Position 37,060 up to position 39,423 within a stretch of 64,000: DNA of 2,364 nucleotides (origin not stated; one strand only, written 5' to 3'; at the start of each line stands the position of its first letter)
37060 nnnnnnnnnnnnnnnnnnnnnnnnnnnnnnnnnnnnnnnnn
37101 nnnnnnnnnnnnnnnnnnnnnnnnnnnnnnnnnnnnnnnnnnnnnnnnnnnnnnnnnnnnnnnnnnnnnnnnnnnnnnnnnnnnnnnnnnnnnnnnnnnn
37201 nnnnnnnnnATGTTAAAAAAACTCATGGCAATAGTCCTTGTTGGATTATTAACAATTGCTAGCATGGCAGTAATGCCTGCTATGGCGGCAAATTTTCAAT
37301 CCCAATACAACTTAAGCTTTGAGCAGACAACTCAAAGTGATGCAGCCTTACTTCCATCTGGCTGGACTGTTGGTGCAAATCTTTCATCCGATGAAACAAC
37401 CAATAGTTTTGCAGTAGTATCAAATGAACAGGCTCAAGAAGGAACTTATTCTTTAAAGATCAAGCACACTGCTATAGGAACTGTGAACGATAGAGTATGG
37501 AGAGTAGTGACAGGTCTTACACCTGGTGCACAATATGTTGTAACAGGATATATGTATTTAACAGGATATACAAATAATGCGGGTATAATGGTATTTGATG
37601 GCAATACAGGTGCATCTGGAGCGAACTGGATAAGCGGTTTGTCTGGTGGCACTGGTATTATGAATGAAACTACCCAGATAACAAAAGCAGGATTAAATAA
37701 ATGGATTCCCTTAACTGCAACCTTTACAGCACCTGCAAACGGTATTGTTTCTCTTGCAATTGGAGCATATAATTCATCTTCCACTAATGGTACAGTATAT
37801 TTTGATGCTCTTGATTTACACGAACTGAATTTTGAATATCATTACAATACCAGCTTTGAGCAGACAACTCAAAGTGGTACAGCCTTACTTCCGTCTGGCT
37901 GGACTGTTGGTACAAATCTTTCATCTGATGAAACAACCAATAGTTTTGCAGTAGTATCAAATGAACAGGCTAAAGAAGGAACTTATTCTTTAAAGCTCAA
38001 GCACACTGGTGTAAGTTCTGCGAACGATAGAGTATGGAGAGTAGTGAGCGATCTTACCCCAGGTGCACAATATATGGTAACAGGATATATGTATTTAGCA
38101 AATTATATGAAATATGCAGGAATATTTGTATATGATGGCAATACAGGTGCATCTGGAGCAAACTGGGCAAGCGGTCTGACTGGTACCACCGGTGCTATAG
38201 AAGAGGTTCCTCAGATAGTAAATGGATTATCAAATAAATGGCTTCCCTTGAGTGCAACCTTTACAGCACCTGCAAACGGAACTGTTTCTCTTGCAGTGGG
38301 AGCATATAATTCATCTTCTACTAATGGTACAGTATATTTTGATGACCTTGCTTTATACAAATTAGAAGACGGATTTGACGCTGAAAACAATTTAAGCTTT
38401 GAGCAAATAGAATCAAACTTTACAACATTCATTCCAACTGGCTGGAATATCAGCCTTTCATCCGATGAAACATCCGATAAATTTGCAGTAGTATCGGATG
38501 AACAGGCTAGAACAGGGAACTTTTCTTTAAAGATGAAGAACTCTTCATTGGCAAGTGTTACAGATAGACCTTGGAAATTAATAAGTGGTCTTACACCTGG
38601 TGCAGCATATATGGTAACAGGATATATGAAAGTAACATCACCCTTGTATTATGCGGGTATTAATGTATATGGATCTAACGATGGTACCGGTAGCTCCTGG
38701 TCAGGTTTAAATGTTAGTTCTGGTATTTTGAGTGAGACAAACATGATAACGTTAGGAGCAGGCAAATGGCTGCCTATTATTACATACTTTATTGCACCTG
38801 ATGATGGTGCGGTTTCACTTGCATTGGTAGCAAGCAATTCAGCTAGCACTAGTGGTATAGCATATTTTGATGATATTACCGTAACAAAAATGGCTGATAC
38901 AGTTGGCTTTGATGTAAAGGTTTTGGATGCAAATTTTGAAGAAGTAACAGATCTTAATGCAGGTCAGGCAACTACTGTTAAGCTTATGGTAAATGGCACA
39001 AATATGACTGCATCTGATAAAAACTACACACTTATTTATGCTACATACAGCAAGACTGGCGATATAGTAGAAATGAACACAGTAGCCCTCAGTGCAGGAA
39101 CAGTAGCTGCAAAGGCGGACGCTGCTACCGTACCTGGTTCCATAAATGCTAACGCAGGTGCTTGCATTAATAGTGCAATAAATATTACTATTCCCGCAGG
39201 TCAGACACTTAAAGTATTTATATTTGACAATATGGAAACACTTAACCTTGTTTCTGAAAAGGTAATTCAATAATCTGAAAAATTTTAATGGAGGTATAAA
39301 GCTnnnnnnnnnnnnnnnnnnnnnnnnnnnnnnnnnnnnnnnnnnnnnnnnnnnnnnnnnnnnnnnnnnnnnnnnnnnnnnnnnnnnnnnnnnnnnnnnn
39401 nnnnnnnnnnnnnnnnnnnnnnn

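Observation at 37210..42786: Two secreted proteins consisting solely of tandem CBM4_9-like modules, with a very recent internal module duplication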

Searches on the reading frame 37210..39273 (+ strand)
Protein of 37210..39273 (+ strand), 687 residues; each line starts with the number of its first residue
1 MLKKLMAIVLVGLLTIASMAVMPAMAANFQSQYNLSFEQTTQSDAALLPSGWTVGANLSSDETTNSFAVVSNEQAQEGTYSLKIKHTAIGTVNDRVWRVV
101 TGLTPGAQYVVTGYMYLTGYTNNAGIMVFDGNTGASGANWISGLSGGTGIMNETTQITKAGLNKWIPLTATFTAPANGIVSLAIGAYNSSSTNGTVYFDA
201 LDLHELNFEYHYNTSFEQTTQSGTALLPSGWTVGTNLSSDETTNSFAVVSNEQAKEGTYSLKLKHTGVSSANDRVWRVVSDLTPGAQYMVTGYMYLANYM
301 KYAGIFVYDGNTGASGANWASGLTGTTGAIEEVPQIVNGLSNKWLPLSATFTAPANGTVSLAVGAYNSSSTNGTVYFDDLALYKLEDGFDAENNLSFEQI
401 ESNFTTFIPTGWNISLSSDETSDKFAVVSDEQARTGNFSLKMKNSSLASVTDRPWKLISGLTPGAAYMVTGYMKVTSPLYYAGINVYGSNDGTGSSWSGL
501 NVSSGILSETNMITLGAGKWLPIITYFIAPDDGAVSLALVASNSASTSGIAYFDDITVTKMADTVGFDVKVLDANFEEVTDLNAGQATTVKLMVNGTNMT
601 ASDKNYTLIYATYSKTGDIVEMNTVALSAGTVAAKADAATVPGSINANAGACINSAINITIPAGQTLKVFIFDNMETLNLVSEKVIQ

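Call 8: search_protein_families(library=pfam, proteins=[window:37210-39273:+], max_evalue=0.1)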
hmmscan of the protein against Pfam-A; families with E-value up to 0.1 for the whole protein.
window:37210-39273:+ (687 aa): 2 families
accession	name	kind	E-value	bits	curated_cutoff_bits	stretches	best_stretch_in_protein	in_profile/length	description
PF11550.13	IglC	-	0.011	15.6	25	1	584-677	12-101/211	Intracellular growth locus C protein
PF11138.13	DUF2911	-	0.016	15.4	27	0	51-84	39-72/145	Protein of unknown function (DUF2911)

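Call 14: search_protein_families(library=ncbifam, proteins=[window:37210-39273:+], max_evalue=0.1)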
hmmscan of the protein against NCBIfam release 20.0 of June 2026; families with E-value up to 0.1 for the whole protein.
window:37210-39273:+ (687 aa): 3 families
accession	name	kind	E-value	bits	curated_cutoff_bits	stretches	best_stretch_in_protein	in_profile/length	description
NF007577.0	PRK10209.1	equivalog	0.00011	22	189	0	448-479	70-101/190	HdeD family acid-resistance protein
TIGR00999.1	8a0102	subfamily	0.002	17.3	319.3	0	83-117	236-270/271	CzcB/NccB family metal efflux transporter periplasmic adaptor subunit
TIGR02697.1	WPE_wolbac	domain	0.052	13.6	27.55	0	149-171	13-33/36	WPE palindromic element domain-containing protein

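Call 16: find_homologous_proteins(query=window:37210-39273:+)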
Query window:37210-39273:+ (687 aa): 2 proteins with E <= 0.001 among 8000 candidates.
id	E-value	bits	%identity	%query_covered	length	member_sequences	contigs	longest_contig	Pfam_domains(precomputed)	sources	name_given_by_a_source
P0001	0.0e+0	1492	100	100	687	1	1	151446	-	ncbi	-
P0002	2.0e-114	402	37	99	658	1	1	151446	PF02018.24,PF21466.4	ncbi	-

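Call 22: find_encoding_contigs(protein=P0001, flank=10000, max_places=3)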
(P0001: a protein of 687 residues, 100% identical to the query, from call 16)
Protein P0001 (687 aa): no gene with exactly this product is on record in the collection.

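Call 29: predict_structure(protein=window:37210-39273:+)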
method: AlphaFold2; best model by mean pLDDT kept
length: 687 residues; sequences in the alignment: 1
mean_pLDDT: 39.9   pTM: 0.27
mean pLDDT of the five models: 39.9, 38.8, 37.7, 37.6, 28.1
residues with pLDDT >= 90: 0; 70-90: 1; 50-70: 201; < 50: 485
segments of 3 or more residues with pLDDT < 50: 1-103, 119-162, 175-281, 297-302, 309-344, 365-434, 441-457, 488-516, 542-549, 562-566, 598-602, 629-655, 674-687
pLDDT, mean of each block of 10 residues (from residue 1): 39 35 26 22 26 25 24 27 31 38 50 51 46 28 24 27 49 49 42 43 33 19 22 25 24 26 32 41 56 50 49 25 23 33 51 53 45 44 36 25 22 25 31 46 39 46 58 57 49 27 27 45 56 53 45 58 51 63 56 57 57 60 56 28 28 52 65 42 35
secondary structure, 60 per line:
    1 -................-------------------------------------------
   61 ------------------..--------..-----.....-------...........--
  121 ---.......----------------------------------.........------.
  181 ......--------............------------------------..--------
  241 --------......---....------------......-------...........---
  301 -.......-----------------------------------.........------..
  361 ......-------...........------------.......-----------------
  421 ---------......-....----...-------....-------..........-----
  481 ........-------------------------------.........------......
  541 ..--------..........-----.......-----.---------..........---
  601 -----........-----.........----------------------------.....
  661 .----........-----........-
elements in order (helices of 4 or more, strands of 3 or more residues): H2-17 E96-100 E108-118 E124-130 E165-173 E180-186 E195-206 H251-254 E258-261 E274-279 E287-297 E302-308 E344-352 E359-366 E374-384 H397-403 H430-435 E437-440 E445-447 E455-458 E466-475 E481-488 E520-528 E535-542 E551-560 E566-572 E588-597 E606-613 E619-627 E656-661 E666-673 E679-686
